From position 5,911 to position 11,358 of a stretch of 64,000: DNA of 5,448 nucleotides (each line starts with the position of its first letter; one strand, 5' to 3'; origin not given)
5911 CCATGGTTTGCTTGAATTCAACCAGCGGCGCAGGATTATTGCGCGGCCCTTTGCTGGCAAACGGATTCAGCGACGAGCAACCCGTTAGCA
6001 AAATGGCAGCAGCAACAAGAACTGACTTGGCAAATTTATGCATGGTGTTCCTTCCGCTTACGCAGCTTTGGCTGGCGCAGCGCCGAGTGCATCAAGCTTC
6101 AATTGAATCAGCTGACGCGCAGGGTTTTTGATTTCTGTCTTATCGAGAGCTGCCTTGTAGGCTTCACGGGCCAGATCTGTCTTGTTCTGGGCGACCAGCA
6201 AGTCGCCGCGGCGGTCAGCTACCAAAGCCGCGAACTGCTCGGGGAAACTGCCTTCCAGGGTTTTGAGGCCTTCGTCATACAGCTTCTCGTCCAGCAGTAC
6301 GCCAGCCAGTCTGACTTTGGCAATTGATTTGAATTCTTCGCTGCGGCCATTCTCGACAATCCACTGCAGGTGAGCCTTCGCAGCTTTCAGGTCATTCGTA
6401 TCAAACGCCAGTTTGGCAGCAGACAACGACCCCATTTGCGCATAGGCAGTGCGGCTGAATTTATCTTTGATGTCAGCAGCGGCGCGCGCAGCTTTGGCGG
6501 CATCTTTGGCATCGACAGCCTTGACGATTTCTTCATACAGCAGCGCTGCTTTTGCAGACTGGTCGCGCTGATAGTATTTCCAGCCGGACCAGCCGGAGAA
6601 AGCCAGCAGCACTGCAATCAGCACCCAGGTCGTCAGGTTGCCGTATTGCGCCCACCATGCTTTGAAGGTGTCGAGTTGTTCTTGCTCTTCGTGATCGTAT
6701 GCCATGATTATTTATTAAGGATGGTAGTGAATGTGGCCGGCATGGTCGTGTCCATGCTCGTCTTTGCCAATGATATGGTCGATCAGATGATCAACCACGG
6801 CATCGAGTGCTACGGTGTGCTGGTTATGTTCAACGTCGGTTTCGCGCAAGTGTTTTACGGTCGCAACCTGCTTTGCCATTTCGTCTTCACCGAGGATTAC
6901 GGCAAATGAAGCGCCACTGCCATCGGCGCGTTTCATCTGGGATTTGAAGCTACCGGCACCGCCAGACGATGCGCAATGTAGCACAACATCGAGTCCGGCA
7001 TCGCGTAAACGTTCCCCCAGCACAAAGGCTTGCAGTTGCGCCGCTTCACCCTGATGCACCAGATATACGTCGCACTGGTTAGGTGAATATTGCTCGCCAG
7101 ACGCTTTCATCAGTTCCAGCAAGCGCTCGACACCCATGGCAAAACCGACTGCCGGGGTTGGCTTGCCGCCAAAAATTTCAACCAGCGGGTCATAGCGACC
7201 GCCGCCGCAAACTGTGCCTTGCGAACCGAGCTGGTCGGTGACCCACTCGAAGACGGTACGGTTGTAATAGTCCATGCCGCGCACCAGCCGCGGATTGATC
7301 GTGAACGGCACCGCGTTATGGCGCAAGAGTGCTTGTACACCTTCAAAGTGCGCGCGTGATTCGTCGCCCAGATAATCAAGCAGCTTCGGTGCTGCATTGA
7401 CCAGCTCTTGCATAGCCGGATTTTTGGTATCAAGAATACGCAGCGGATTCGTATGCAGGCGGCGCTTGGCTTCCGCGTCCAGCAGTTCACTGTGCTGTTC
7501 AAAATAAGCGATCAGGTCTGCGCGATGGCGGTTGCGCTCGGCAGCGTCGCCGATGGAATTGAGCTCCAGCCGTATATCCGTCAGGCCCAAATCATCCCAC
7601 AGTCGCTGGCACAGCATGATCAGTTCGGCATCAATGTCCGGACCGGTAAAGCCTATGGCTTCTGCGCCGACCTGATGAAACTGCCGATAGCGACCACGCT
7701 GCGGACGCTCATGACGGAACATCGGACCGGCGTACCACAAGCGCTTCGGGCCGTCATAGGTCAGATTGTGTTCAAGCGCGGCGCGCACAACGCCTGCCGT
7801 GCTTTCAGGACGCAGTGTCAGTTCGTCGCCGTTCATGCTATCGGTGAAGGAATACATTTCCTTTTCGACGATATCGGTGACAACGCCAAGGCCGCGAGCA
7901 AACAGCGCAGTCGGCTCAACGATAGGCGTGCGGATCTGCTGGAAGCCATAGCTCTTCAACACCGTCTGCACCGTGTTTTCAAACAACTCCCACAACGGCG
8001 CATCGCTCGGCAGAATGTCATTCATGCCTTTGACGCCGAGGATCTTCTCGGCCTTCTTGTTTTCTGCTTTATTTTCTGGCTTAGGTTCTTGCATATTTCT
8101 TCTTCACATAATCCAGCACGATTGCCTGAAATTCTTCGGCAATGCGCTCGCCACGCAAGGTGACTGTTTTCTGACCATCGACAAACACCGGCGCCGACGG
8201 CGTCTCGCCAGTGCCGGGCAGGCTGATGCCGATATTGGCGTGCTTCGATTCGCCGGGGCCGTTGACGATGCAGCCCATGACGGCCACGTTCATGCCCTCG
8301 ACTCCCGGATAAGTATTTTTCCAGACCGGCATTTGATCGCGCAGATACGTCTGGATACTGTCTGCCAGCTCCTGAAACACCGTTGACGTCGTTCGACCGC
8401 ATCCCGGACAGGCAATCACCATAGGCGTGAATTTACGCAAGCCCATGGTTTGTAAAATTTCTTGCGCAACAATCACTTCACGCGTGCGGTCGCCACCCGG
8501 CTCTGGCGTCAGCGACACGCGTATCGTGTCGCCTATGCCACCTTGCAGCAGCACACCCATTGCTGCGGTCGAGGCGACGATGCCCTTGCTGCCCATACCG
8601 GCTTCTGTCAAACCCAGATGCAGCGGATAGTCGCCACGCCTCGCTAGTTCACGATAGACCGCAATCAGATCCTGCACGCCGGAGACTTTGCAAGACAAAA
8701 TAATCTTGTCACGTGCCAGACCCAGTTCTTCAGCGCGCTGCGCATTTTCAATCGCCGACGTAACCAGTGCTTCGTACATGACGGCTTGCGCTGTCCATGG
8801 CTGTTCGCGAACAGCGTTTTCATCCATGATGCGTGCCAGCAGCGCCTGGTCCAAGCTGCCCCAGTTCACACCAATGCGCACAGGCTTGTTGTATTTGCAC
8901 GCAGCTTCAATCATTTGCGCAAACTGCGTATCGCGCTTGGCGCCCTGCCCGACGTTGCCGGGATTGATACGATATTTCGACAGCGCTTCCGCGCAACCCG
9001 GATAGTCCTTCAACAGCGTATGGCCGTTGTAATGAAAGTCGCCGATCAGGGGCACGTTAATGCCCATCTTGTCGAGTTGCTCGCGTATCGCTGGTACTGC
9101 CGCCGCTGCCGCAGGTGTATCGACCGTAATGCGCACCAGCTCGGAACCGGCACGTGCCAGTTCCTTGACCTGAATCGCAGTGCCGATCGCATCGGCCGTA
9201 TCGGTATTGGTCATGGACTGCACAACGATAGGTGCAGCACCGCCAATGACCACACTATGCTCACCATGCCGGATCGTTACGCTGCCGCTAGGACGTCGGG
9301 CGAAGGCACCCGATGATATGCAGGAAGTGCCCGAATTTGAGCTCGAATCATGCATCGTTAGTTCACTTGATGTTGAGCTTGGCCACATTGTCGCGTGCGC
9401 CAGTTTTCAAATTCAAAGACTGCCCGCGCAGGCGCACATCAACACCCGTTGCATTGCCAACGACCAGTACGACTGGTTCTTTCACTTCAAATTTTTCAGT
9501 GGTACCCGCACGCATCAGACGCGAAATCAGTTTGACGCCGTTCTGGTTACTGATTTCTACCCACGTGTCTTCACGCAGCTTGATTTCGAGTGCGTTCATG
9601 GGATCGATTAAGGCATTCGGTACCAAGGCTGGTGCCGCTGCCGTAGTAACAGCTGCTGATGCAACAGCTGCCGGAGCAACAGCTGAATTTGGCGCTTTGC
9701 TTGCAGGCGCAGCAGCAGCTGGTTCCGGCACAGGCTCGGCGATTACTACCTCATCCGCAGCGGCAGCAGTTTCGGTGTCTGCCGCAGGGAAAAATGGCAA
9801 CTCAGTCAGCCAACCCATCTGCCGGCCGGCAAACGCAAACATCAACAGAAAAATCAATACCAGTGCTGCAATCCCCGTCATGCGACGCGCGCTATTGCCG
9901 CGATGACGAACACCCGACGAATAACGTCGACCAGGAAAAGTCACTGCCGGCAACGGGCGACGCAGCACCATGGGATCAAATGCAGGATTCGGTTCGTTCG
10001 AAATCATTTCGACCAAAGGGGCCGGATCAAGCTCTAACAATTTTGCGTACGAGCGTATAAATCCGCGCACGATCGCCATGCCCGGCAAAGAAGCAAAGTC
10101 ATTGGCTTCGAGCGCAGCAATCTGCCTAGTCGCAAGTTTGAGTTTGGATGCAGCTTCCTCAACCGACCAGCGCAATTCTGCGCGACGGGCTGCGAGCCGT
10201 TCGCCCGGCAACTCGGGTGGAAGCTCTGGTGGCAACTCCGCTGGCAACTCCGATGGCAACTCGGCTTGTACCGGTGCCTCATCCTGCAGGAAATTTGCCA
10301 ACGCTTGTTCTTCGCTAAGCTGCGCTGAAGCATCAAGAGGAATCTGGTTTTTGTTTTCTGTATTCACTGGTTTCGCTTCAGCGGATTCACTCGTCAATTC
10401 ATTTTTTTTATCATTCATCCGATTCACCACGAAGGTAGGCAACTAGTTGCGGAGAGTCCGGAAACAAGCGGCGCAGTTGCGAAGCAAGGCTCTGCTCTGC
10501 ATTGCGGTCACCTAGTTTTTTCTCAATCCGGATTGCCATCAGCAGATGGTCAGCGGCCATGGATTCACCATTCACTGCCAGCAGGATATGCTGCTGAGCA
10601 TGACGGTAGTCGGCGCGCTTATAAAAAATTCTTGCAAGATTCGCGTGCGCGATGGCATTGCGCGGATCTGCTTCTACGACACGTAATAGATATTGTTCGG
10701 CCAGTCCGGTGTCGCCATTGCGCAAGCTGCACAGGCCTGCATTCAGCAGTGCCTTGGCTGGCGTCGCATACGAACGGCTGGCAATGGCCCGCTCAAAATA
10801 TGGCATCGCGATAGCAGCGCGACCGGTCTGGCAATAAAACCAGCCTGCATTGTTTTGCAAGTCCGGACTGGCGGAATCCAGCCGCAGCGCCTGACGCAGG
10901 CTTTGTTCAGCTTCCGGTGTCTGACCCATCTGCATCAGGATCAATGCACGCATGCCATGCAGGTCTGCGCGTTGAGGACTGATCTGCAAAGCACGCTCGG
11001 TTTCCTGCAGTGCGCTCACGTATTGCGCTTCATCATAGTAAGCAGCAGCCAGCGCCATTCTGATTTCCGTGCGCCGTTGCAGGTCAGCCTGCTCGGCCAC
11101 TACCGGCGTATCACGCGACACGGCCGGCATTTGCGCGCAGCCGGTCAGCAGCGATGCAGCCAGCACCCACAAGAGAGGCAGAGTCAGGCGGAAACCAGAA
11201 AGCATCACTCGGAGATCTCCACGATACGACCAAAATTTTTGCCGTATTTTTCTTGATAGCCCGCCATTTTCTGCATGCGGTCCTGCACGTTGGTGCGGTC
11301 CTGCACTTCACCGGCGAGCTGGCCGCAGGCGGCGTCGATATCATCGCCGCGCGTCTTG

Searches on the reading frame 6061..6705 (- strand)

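Call 81: search_protein_families(library=pfam, proteins=[window:6061-6705:-], max_evalue=0.00001)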
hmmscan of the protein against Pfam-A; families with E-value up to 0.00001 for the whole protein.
window:6061-6705:- (215 aa): 1 family
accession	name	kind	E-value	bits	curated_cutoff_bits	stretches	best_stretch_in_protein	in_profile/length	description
PF09976.15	TPR_21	-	2.9e-67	226.6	25.5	1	15-208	1-192/193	Tetratricopeptide repeat-like domain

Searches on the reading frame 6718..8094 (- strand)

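Call 81: search_protein_families(library=pfam, proteins=[window:6718-8094:-], max_evalue=0.00001)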
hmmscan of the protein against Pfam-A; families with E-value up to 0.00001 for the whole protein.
window:6718-8094:- (459 aa): 3 families
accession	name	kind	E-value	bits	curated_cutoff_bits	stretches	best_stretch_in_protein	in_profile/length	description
PF13393.11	tRNA-synt_His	-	1.9e-49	169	25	1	23-325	1-308/308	Histidyl-tRNA synthetase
PF00587.30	tRNA-synt_2b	-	5.6e-23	82.3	29.3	1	86-329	5-175/179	tRNA synthetase class II core domain (G, H, P, S and T)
PF03129.25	HGTP_anticodon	-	1.7e-08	35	21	1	343-437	2-91/94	Anticodon binding domain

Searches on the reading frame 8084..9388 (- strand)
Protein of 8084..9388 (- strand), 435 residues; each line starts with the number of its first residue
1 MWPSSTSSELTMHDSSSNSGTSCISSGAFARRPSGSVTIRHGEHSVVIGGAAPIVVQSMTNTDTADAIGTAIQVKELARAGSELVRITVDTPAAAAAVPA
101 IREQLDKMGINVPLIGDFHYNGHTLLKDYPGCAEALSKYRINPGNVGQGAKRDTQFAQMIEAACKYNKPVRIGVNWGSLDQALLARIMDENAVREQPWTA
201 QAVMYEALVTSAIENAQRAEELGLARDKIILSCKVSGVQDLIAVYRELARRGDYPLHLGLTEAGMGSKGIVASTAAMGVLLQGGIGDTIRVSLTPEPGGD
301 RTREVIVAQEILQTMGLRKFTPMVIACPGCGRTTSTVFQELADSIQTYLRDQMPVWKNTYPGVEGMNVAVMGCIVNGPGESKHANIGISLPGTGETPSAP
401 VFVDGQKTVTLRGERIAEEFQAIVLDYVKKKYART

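Call 81: search_protein_families(library=pfam, proteins=[window:8084-9388:-], max_evalue=0.00001)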
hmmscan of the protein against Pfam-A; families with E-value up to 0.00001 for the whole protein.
window:8084-9388:- (435 aa): 1 family
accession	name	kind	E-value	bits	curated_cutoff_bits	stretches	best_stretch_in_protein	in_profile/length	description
PF04551.19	GcpE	-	4.9e-112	374.8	32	1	45-424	8-341/343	GcpE protein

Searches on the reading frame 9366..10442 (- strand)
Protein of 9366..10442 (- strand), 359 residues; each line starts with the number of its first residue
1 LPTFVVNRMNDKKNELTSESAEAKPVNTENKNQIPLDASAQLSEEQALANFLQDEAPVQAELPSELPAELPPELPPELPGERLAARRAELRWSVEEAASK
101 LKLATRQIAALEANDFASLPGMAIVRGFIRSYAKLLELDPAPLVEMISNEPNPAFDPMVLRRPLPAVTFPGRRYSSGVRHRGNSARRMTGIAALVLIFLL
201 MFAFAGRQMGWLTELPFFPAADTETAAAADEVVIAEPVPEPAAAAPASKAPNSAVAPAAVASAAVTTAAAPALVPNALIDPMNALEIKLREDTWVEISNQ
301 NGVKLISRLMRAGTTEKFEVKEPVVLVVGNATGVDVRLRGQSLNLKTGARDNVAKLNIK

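Call 81: search_protein_families(library=pfam, proteins=[window:9366-10442:-], max_evalue=0.00001)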
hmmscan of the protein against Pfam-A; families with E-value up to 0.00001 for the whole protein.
window:9366-10442:- (359 aa): 2 families
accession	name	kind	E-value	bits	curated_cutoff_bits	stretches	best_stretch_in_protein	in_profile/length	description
PF13413.12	HTH_25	-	1.8e-20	72.9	24.6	1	82-143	1-62/62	Helix-turn-helix domain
PF13464.11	RodZ_C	-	2.6e-19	69.4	23.9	1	287-356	2-71/72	RodZ C-terminal domain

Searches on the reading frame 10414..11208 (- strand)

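Call 81: search_protein_families(library=pfam, proteins=[window:10414-11208:-], max_evalue=0.00001)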
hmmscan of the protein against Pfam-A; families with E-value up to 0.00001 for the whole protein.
window:10414-11208:- (265 aa): 12 families
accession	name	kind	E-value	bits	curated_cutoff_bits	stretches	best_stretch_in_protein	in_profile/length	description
PF07719.23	TPR_2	-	4.7e-18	64.2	27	0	81-111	1-31/34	Tetratricopeptide repeat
PF13181.12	TPR_8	-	1.8e-14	53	25.7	0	81-112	1-32/34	Tetratricopeptide repeat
PF00515.34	TPR_1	-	2.2e-14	53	27.8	0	81-111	1-31/34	Tetratricopeptide repeat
PF13432.12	TPR_16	-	3.4e-13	50.2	32.7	1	86-147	2-63/65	Tetratricopeptide repeat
PF14559.12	TPR_19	-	1.5e-12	48.1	25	1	59-118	3-62/68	Tetratricopeptide repeat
PF13428.12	TPR_14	-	1.7e-12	47.1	23.5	0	153-194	3-44/44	Tetratricopeptide repeat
PF13431.12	TPR_17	-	8.1e-12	44.9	24.4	0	174-206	2-34/34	Tetratricopeptide repeat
PF13414.12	TPR_11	-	1.1e-11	44.7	26.8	0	90-123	3-36/42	TPR repeat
PF13371.12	TPR_9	-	9.7e-09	35.6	35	1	55-117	3-65/73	Tetratricopeptide repeat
PF13424.12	TPR_12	-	2.9e-08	34.2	30.1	0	83-144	5-74/77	Tetratricopeptide repeat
PF13374.12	TPR_10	-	3.6e-06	27.3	27.5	0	118-145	5-32/42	Tetratricopeptide repeat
PF13176.12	TPR_7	-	4.8e-06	26.7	27.9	0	88-112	6-30/36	Tetratricopeptide repeat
